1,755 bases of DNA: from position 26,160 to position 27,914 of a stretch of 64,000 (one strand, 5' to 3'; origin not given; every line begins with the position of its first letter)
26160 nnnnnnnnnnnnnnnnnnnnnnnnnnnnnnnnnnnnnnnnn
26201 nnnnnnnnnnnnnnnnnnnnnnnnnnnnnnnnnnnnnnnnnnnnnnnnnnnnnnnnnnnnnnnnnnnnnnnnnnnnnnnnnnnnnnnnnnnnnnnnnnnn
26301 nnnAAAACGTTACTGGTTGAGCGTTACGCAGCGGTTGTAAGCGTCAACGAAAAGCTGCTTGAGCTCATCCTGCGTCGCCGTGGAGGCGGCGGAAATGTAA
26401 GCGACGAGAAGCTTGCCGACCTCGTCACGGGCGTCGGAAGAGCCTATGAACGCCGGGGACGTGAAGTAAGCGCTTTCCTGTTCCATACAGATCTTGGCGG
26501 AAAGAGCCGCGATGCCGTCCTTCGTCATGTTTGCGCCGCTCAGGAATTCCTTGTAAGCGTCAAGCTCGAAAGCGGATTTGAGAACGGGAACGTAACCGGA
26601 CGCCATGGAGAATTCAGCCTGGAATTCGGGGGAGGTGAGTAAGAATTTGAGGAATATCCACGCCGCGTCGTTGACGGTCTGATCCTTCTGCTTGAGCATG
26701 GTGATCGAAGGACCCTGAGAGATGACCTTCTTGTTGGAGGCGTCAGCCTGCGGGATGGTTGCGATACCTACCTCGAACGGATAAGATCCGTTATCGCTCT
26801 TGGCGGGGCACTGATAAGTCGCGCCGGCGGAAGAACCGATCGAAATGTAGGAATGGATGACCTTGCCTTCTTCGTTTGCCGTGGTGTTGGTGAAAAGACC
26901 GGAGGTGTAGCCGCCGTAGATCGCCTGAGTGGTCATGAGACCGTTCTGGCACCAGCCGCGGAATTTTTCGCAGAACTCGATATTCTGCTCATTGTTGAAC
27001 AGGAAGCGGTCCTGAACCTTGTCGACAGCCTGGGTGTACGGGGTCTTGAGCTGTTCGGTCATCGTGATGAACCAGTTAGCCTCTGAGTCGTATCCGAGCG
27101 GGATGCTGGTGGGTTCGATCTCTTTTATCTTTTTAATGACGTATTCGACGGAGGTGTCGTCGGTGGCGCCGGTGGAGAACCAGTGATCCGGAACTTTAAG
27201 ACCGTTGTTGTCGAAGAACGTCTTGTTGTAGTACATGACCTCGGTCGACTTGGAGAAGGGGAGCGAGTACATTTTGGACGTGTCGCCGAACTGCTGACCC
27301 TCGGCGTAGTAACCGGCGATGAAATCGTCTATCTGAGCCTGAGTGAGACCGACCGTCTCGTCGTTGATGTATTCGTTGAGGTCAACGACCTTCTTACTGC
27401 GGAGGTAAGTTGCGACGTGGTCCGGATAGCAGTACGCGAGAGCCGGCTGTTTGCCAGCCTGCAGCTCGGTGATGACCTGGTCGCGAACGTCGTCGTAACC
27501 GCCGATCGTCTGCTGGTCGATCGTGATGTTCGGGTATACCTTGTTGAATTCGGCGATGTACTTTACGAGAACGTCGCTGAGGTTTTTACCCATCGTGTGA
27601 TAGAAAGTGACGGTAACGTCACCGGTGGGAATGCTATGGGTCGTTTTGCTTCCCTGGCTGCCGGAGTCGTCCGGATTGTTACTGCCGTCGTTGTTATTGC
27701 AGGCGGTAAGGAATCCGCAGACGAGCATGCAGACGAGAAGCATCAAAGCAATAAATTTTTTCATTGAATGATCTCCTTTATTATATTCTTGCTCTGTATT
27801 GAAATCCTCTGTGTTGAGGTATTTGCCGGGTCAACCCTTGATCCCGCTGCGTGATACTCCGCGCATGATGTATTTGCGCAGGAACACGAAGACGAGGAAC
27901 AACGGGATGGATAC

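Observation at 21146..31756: Eight-gene operon linking a complete CUT1-type ABC importer to a secreted SNase nuclease and two OB-fold-array surface proteins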

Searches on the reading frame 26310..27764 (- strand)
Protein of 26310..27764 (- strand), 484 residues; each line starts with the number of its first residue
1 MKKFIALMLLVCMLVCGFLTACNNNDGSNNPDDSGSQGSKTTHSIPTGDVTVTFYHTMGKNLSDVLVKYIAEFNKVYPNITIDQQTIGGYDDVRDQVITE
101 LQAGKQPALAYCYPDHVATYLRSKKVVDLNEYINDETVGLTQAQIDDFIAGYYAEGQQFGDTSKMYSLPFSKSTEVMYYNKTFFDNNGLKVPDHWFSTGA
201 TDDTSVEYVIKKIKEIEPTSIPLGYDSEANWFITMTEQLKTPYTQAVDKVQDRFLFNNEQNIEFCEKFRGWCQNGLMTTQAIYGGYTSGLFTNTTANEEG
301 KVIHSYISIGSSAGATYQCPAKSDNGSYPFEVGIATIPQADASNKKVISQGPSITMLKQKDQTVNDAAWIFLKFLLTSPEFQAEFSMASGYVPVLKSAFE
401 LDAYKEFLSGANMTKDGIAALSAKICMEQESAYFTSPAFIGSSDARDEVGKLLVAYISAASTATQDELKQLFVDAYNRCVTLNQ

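Call 3: search_protein_families(library=pfam, proteins=[window:26310-27764:-], max_evalue=0.01)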
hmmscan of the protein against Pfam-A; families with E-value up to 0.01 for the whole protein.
window:26310-27764:- (484 aa): 2 families
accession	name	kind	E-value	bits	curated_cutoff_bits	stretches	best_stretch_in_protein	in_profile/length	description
PF13416.11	SBP_bac_8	-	1.3e-27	97.7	27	1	68-406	1-273/279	Bacterial extracellular solute-binding protein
PF01547.30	SBP_bac_1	-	4.2e-18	66.8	26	1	61-195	3-131/307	Bacterial extracellular solute-binding protein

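Call 4: search_protein_families(library=ncbifam, proteins=[window:26310-27764:-], max_evalue=0.01)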
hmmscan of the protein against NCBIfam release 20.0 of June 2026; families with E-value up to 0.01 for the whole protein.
window:26310-27764:- (484 aa): 4 families
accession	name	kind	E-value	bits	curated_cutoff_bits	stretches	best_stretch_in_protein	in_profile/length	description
NF008211.0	PRK10974.1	equivalog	1e-23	83.6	411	2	50-190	27-163/439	sn-glycerol-3-phosphate ABC transporter substrate-binding protein UgpB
NF045826.1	lipo_P68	equivalog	3.6e-14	52.1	200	1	2-269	3-249/669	P68 family surface lipoprotein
TIGR03850.1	bind_CPR_0540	equivalog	1.7e-08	33.5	299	1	2-195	1-181/437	carbohydrate ABC transporter substrate-binding protein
TIGR03851.1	chitin_NgcE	equivalog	0.0083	15.1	399.65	0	16-195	4-183/450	N-acetylglucosamine/diacetylchitobiose ABC transporter substrate-binding protein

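Call 6: search_solved_structures(query=window:26310-27764:-, max_evalue=0.001)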
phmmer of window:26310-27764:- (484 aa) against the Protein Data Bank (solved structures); distinct sequences matched with E-value up to 0.001: 44.
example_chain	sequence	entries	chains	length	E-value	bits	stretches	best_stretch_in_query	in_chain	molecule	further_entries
7c0v_A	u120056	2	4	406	6.9e-18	67.8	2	65-193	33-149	Sugar ABC transporter, periplasmic sugar-binding protein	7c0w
7c0x_A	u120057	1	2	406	7.4e-18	67.7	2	65-193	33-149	Sugar ABC transporter, periplasmic sugar-binding protein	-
7c0f_A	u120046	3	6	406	7.5e-18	67.7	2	65-193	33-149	Sugar ABC transporter, periplasmic sugar-binding protein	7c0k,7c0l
7c0t_A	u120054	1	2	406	2e-17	66.3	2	65-193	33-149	Sugar ABC transporter, periplasmic sugar-binding protein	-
7c0u_A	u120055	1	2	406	2e-17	66.3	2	65-193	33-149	Sugar ABC transporter, periplasmic sugar-binding protein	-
7c0o_A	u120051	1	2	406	2.7e-17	65.8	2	65-193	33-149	Sugar ABC transporter, periplasmic sugar-binding protein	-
7c0r_A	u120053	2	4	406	3.7e-17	65.4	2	65-193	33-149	Sugar ABC transporter, periplasmic sugar-binding protein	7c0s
7c16_A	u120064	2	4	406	4.2e-17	65.2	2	65-193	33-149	Sugar ABC transporter, periplasmic sugar-binding protein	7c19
7c0y_A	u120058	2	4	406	4.3e-17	65.2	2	65-193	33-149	Sugar ABC transporter, periplasmic sugar-binding protein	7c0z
7c14_A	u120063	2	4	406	4.5e-17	65.1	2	65-193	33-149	Sugar ABC transporter, periplasmic sugar-binding protein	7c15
4aq4_A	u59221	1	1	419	1.2e-16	63.7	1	50-190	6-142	SN-GLYCEROL-3-PHOSPHATE-BINDING PERIPLASMIC PROTEIN UGPB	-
6x84_A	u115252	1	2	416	1.2e-16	63.7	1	50-190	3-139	sn-glycerol-3-phosphate-binding periplasmic protein UgpB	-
9lff_A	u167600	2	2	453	2.1e-13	53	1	42-201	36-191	SN-glycerol-3-phophate ABC transporter, periplasmic SN-glycerol-3-phosphate-binding protei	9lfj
7c1b_A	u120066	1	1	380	4.1e-10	42.1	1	328-407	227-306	Sugar ABC transporter, periplasmic sugar-binding protein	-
4g68_A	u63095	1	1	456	1.5e-08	37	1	27-197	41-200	ABC transporter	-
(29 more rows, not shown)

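Call 15: find_homologous_proteins(query=window:26310-27764:-, max_evalue=0.00001)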
Query window:26310-27764:- (484 aa): 6599 proteins with E <= 0.00001 among 8000 candidates; the best 120 are listed.
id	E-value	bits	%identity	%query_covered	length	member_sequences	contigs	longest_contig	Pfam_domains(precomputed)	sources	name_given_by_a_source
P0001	0.0e+0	1104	100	100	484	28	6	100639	PF13416.12,PF01547.31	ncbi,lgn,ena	-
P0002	1.1e-279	946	85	100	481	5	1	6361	PF13416.12,PF01547.31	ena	-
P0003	5.1e-272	920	83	100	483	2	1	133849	PF13416.12,PF01547.31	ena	-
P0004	1.4e-269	912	82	100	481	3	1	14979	PF13416.12,PF01547.31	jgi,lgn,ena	-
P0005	1.6e-269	912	82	100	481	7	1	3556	PF13416.12,PF01547.31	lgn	-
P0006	1.6e-259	879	80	100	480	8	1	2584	PF13416.12,PF01547.31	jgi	-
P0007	9.3e-259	877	79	100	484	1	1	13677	PF13416.12,PF01547.31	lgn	-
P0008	1.4e-256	870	78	100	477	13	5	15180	PF13416.12,PF01547.31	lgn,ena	-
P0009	3.3e-252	855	78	100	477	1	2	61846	PF13416.12,PF01547.31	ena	-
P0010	3.5e-248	842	76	100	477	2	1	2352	PF13416.12,PF01547.31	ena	-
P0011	6.2e-243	825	75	100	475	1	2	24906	PF13416.12,PF01547.31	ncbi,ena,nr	ncbi:MAG: extracellular solute-binding protein [Clostridia bacterium]|nr:extracellular solute-bindin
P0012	1.2e-242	824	76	100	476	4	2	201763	PF13416.12,PF01547.31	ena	-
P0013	3.6e-241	819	81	90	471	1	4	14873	PF13416.12,PF01547.31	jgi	-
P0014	3.0e-239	812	76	100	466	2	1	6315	PF13416.12,PF01547.31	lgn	-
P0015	3.2e-239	812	73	100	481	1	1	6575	PF13416.12,PF01547.31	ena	-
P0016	5.5e-239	812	74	100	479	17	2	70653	PF13416.12,PF01547.31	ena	-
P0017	4.6e-238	809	75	100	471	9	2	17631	PF13416.12,PF01547.31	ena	-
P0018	8.0e-237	804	76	94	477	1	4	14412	PF13416.12,PF01547.31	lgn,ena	-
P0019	1.4e-236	804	73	100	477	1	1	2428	PF13416.12,PF01547.31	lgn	-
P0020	2.2e-236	803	74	100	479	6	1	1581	PF13416.12,PF01547.31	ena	-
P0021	3.3e-236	802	75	100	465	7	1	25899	PF13416.12,PF01547.31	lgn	-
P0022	5.6e-236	802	74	100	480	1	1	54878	PF13416.12,PF01547.31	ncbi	-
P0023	7.1e-236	801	74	100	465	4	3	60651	PF13416.12,PF01547.31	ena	-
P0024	1.2e-235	801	80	90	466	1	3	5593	PF13416.12,PF01547.31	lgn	-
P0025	1.6e-235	800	75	100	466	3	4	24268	PF13416.12,PF01547.31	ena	-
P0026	2.0e-234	797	74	100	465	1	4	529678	PF13416.12,PF01547.31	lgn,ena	-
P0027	1.3e-233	794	79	90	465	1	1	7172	PF13416.12,PF01547.31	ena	-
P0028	1.9e-232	790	79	90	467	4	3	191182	PF13416.12,PF01547.31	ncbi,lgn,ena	-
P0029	2.3e-232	790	74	100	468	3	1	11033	PF13416.12,PF01547.31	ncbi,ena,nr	ncbi:MAG: extracellular solute-binding protein [Clostridia bacterium]|nr:extracellular solute-bindin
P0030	6.6e-232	788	74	100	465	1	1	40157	PF13416.12,PF01547.31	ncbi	-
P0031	7.4e-232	788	74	100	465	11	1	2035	PF13416.12,PF01547.31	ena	-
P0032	1.7e-231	787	73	100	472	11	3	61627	PF13416.12,PF01547.31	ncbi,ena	-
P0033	5.0e-231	785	73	100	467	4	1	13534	PF13416.12,PF01547.31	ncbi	-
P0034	1.5e-230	784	79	90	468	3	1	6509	PF13416.12,PF01547.31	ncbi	-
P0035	5.1e-230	782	73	100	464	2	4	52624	PF13416.12,PF01547.31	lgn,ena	-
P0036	5.4e-230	782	78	90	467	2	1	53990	PF13416.12,PF01547.31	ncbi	-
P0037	5.4e-229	779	78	90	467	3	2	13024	PF13416.12,PF01547.31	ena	-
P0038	1.0e-227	774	73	100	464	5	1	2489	PF13416.12,PF01547.31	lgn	-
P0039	1.2e-224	764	76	92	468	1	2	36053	PF13416.12,PF01547.31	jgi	-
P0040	3.5e-224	763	71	100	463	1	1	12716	PF13416.12,PF01547.31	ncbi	-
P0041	2.8e-217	740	69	100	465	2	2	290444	PF13416.12,PF01547.31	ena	-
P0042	1.2e-212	725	68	100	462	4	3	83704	PF13416.12,PF01547.31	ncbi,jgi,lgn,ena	jgi:multiple sugar transport system substrate-binding protein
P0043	6.8e-207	706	67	100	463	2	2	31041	PF13416.12,PF01547.31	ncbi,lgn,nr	ncbi:MAG: extracellular solute-binding protein [Bacilli bacterium]|nr:extracellular solute-binding p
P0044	2.8e-203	694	65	100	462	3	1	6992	PF13416.12,PF01547.31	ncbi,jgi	ncbi:MAG: extracellular solute-binding protein [Bacilli bacterium]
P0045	3.6e-195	667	79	78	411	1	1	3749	PF13416.12,PF01547.31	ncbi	-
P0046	1.6e-190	652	63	100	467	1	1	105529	PF13416.12,PF01547.31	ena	-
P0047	1.8e-190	652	79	74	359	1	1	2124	PF13416.12,PF01547.31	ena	-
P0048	2.4e-189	648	62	100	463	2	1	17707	PF13416.12,PF01547.31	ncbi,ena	-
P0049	1.0e-182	626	61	100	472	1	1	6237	PF13416.12,PF01547.31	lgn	-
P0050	2.0e-182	625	61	100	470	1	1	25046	PF13416.12,PF01547.31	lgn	-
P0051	3.2e-176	605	76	73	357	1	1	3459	PF13416.12,PF01547.31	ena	-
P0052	1.7e-169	582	59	100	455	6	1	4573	PF13416.12,PF01547.31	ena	-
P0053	2.0e-167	576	58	100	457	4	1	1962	PF13416.12,PF01547.31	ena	-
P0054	6.7e-162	557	58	93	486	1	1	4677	PF13416.12,PF01547.31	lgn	-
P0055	6.9e-162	557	58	93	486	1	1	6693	PF13416.12,PF01547.31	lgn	-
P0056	8.7e-162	557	58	93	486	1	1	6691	PF13416.12,PF01547.31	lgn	-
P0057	1.1e-160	553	60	89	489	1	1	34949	PF13416.12,PF01547.31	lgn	-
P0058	1.1e-160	553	60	89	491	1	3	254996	PF13416.12,PF01547.31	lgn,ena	-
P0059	1.8e-160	553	60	89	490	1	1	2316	PF13416.12,PF01547.31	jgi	-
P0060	2.2e-160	552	60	89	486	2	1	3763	PF13416.12,PF01547.31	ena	-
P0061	2.6e-160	552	60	89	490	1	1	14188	PF13416.12,PF01547.31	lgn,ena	-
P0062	3.5e-160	552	60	89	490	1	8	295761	PF13416.12,PF01547.31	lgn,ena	-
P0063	3.7e-160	552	60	89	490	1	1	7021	PF13416.12,PF01547.31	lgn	-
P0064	4.1e-160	552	60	89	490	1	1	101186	PF13416.12,PF01547.31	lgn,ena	-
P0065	4.2e-160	552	60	89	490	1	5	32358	PF13416.12,PF01547.31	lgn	-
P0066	4.3e-160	551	60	89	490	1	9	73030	PF13416.12,PF01547.31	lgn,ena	-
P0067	4.7e-160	551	60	89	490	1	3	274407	PF13416.12,PF01547.31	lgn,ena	-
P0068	5.3e-160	551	60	89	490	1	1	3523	PF13416.12,PF01547.31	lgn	-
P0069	6.1e-160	551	59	93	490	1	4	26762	PF13416.12,PF01547.31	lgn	-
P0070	6.6e-160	551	60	89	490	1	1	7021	PF13416.12,PF01547.31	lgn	-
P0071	1.0e-159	550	60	89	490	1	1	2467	PF13416.12,PF01547.31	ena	-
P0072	1.0e-159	550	60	89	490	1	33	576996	PF13416.12,PF01547.31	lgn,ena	-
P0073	1.6e-159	550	60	89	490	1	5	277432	PF13416.12,PF01547.31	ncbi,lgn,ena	-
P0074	1.6e-159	550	57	99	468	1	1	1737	PF13416.12,PF01547.31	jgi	jgi:multiple sugar transport system substrate-binding protein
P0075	2.2e-159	549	60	89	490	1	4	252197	PF13416.12,PF01547.31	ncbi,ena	-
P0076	3.1e-159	549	55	99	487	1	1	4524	PF13416.12,PF01547.31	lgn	-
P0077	3.8e-159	548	60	89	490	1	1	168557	PF13416.12,PF01547.31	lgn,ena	-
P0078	4.4e-159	548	60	89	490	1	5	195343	PF13416.12,PF01547.31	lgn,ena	-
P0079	5.2e-159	548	60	89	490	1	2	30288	PF13416.12,PF01547.31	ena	-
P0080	9.3e-159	547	56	99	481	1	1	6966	PF13416.12,PF01547.31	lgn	-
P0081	1.3e-157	543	60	90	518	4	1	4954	PF13416.12,PF01547.31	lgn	-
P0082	2.5e-157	542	57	99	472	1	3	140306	PF13416.12,PF01547.31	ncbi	-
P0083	6.0e-157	541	58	93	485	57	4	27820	PF13416.12,PF01547.31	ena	-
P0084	4.1e-156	538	56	99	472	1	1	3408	PF13416.12,PF01547.31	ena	-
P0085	9.7e-156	537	56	99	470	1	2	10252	PF13416.12,PF01547.31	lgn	-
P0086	2.3e-155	536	56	99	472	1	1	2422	PF13416.12,PF01547.31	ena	-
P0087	3.1e-155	535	56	99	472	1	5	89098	PF13416.12,PF01547.31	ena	-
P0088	3.9e-155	535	55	99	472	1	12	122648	PF13416.12,PF01547.31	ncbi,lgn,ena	-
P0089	5.6e-155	535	55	99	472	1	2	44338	PF13416.12,PF01547.31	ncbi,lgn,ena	-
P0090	2.3e-154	533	55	99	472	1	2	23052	PF13416.12,PF01547.31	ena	-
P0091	3.5e-154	532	58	93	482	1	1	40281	PF13416.12,PF01547.31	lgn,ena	-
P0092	7.1e-154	531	55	99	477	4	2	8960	PF13416.12,PF01547.31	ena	-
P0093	1.4e-153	530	55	99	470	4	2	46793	PF13416.12,PF01547.31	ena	-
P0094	2.4e-153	529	56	99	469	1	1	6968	PF13416.12,PF01547.31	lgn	-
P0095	2.4e-153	529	58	89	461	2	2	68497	PF13416.12,PF01547.31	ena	-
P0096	3.8e-153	529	58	92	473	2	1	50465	PF13416.12,PF01547.31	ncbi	-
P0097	4.9e-153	528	55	99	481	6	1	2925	PF13416.12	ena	-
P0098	5.5e-153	528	56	99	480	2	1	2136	PF13416.12,PF01547.31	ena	-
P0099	1.1e-152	527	55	99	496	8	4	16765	PF13416.12,PF01547.31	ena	-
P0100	2.3e-152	526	56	99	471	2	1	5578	PF13416.12,PF01547.31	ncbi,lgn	-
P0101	2.8e-152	526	55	99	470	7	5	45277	PF13416.12,PF01547.31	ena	-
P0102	3.1e-152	526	54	99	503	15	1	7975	PF13416.12,PF01547.31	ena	-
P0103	4.7e-152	525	55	99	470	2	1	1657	PF13416.12,PF01547.31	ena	-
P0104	9.3e-152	524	55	99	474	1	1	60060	PF13416.12,PF01547.31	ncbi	-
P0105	9.8e-152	524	54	99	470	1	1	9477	PF13416.12,PF01547.31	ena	-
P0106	1.0e-151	524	56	99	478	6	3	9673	PF13416.12,PF01547.31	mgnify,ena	mgnify:CR=1 FL=1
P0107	1.9e-151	523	57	94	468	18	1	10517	PF13416.12,PF01547.31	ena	-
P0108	2.4e-151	523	58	89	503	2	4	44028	PF13416.12,PF01547.31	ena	-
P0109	2.6e-151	523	54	99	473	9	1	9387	PF13416.12,PF01547.31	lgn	-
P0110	2.9e-151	522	59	89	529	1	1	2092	PF01547.31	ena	-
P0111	3.5e-151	522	58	89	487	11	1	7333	PF13416.12,PF01547.31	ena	-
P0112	3.9e-151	522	55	99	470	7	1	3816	PF13416.12,PF01547.31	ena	-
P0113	4.3e-151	522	54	99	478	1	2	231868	PF13416.12,PF01547.31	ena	-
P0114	4.4e-151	522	56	93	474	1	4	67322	PF13416.12,PF01547.31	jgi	-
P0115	5.3e-151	522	55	99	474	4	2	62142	PF13416.12,PF01547.31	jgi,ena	-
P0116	5.4e-151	521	55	99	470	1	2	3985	PF13416.12,PF01547.31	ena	-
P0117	8.9e-151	521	54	99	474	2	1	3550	PF13416.12,PF01547.31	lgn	-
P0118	1.2e-150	520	57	92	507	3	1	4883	PF13416.12,PF01547.31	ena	-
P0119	1.9e-150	520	55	99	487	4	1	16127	PF13416.12,PF01547.31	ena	-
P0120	2.4e-150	519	53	99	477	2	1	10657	PF13416.12,PF01547.31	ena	-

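Call 17: find_encoding_contigs(protein=P0001, flank=10000, max_places=3)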
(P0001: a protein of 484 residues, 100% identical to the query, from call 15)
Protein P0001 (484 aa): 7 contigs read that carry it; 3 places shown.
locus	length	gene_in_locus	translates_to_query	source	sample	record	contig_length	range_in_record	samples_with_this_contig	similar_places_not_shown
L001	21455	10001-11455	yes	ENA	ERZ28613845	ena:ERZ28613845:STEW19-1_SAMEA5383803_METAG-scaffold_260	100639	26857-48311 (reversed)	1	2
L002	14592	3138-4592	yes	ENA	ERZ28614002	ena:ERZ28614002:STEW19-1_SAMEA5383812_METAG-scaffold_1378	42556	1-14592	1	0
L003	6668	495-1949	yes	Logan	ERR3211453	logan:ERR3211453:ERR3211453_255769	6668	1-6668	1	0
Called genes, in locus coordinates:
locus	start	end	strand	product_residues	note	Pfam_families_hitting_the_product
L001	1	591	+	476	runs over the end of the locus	-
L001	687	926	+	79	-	-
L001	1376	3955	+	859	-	PF02861:Clp_N, PF23569:NBD_SMAX1 (weak), PF00004:AAA, PF17871:AAA_lid_9, PF00004:AAA, PF07724:AAA_2, PF07728:AAA_5, PF10431:ClpB_D2-small, +11 more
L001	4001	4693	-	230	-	-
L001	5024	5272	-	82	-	-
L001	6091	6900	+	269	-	PF06271:RDD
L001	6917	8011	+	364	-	PF00005:ABC_tran, PF13304:AAA_21 (faint)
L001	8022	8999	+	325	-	PF00528:BPD_transp_1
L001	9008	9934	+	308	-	PF00528:BPD_transp_1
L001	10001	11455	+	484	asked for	PF01547:SBP_bac_1, PF13416:SBP_bac_8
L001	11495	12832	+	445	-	PF00565:SNase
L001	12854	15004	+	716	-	PF12869:tRNA_anti-like (faint), PF01336:tRNA_anti-codon (faint)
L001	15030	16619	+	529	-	PF01336:tRNA_anti-codon (faint)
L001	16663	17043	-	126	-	PF09685:MamF_MmsF (weak)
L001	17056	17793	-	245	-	PF01975:SurE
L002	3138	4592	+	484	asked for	PF01547:SBP_bac_1, PF13416:SBP_bac_8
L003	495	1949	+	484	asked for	PF01547:SBP_bac_1, PF13416:SBP_bac_8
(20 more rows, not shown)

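Call 18: find_encoding_contigs(protein=P0072, flank=10000, max_places=3)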
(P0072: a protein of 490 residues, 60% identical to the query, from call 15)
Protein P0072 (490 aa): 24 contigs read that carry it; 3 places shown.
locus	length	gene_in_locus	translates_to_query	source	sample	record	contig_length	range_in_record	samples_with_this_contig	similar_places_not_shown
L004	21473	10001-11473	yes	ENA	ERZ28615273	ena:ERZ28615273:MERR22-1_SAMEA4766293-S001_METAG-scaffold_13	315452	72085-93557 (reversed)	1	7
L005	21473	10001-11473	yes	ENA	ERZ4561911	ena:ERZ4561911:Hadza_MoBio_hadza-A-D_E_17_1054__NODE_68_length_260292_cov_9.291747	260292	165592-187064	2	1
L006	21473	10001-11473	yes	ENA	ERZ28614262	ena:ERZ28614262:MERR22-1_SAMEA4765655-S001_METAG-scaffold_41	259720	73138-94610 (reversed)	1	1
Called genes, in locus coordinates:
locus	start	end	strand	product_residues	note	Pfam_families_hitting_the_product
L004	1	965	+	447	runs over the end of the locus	PF01134:GIDA (weak), PF01266:DAO (weak), PF07992:Pyr_redox_2, PF12831:FAD_oxidored (weak), PF13450:NAD_binding_8 (weak), PF13738:Pyr_redox_3 (weak), PF00070:Pyr_redox, PF02852:Pyr_redox_dim, +3 more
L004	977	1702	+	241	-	PF00300:His_Phos_1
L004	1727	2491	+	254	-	PF00106:adh_short, PF08659:KR, PF13561:adh_short_C2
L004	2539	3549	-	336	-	PF00356:LacI, PF00532:Peripla_BP_1, PF13407:Peripla_BP_4, PF13377:Peripla_BP_3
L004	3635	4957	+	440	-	PF01663:Phosphodiest, PF00884:Sulfatase (faint)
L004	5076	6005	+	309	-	PF01869:BcrAD_BadFG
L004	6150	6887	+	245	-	PF06271:RDD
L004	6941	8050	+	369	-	PF00005:ABC_tran, PF13304:AAA_21 (faint), PF17850:CysA_C_terminal (weak)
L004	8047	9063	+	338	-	PF00528:BPD_transp_1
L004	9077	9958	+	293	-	PF00528:BPD_transp_1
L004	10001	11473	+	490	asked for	PF01547:SBP_bac_1, PF13416:SBP_bac_8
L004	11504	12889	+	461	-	PF00565:SNase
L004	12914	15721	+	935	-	PF20578:aBig_2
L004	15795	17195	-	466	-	PF28494:GlyRS_ins_1 (weak), PF00587:tRNA-synt_2b, PF03129:HGTP_anticodon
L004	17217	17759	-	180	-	-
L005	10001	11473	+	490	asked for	PF01547:SBP_bac_1, PF13416:SBP_bac_8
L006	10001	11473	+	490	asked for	PF01547:SBP_bac_1, PF13416:SBP_bac_8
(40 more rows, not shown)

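Call 19: find_encoding_contigs(protein=P0043, flank=10000, max_places=2)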
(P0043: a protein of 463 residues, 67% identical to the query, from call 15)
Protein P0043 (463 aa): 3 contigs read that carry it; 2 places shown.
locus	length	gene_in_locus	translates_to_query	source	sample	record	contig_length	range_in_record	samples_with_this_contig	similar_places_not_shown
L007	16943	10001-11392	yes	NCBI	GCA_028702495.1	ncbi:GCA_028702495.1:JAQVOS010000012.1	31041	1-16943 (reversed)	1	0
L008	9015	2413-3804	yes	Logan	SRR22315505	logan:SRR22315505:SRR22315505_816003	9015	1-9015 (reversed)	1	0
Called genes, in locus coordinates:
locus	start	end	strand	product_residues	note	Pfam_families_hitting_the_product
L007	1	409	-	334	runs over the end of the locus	PF14057:GGGtGRT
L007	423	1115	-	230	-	-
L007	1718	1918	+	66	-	PF00313:CSD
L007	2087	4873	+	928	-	-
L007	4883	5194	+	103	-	PF02575:YbaB_DNA_bd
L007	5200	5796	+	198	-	PF21176:RecR_HhH, PF02132:RecR_ZnF, PF01751:Toprim (weak), PF13662:Toprim_4, PF21175:RecR_C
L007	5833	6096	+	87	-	-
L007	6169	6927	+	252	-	PF06271:RDD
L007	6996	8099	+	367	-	PF00005:ABC_tran, PF17850:CysA_C_terminal (weak)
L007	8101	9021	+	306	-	PF00528:BPD_transp_1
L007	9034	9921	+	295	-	PF00528:BPD_transp_1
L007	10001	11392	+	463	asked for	PF01547:SBP_bac_1, PF13416:SBP_bac_8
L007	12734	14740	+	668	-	PF20578:aBig_2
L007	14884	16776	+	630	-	PF20578:aBig_2 (weak)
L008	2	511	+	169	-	?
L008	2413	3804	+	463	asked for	PF01547:SBP_bac_1, PF13416:SBP_bac_8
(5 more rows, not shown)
